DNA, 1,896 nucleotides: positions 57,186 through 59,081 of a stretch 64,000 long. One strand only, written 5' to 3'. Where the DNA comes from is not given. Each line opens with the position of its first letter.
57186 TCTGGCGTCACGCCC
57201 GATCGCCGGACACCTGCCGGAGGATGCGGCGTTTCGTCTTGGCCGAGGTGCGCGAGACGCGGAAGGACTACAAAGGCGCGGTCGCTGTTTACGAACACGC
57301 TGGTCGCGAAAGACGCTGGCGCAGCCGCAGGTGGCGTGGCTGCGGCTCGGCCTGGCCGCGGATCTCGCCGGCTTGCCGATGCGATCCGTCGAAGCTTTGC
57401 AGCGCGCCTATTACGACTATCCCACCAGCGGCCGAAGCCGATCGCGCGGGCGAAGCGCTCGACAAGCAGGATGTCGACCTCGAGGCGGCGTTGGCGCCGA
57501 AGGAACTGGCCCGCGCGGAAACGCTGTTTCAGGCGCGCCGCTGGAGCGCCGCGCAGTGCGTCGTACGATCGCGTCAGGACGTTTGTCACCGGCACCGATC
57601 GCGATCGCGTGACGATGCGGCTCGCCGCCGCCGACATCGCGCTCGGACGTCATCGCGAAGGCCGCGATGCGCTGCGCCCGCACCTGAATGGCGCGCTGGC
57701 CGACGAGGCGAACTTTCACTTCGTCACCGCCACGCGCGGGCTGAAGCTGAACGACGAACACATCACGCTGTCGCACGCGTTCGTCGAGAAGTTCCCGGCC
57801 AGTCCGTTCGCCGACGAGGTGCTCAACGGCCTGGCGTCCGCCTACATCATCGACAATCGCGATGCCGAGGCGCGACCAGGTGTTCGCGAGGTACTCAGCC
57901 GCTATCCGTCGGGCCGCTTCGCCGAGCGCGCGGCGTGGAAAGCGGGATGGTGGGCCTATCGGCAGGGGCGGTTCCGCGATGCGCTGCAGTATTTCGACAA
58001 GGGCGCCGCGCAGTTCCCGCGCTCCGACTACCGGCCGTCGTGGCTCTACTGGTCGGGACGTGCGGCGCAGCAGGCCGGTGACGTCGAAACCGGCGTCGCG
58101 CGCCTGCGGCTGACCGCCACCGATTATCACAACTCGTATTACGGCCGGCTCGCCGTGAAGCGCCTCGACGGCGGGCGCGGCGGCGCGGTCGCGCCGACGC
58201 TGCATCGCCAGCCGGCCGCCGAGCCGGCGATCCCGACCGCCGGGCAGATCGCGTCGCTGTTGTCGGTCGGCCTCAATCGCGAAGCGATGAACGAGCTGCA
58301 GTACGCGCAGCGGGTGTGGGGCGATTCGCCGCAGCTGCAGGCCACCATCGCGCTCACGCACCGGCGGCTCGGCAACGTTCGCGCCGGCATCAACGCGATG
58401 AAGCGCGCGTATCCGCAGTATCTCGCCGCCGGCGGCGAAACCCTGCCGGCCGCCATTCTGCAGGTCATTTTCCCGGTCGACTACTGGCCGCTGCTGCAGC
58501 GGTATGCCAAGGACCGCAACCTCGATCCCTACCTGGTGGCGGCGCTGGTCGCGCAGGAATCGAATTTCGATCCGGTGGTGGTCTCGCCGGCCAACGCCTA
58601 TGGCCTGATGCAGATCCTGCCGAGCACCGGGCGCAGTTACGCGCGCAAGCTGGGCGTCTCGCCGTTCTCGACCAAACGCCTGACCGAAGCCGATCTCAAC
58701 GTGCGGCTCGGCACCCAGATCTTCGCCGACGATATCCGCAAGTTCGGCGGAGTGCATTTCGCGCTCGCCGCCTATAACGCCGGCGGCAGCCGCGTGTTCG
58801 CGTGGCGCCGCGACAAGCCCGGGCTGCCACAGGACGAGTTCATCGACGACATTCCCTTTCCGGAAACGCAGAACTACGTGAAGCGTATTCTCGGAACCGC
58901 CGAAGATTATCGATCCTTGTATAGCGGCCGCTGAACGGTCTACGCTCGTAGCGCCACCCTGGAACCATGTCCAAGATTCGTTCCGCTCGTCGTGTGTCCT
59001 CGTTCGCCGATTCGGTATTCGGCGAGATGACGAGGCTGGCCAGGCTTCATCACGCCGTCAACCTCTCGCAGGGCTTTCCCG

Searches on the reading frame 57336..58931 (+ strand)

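Call 27: search_protein_families(library=pfam, max_evalue=0.001, proteins=[window:57336-58931:+])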
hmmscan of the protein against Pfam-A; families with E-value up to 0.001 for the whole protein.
window:57336-58931:+ (532 aa): 3 families
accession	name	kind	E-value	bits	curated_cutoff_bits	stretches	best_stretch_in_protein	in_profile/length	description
PF01464.25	SLT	-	1.5e-24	86.3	21.3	1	387-500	3-114/117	Transglycosylase SLT domain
PF07719.23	TPR_2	-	1.8e-06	28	27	0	201-229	5-33/34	Tetratricopeptide repeat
PF13424.12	TPR_12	-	0.00024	21.7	30.1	0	162-223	5-71/77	Tetratricopeptide repeat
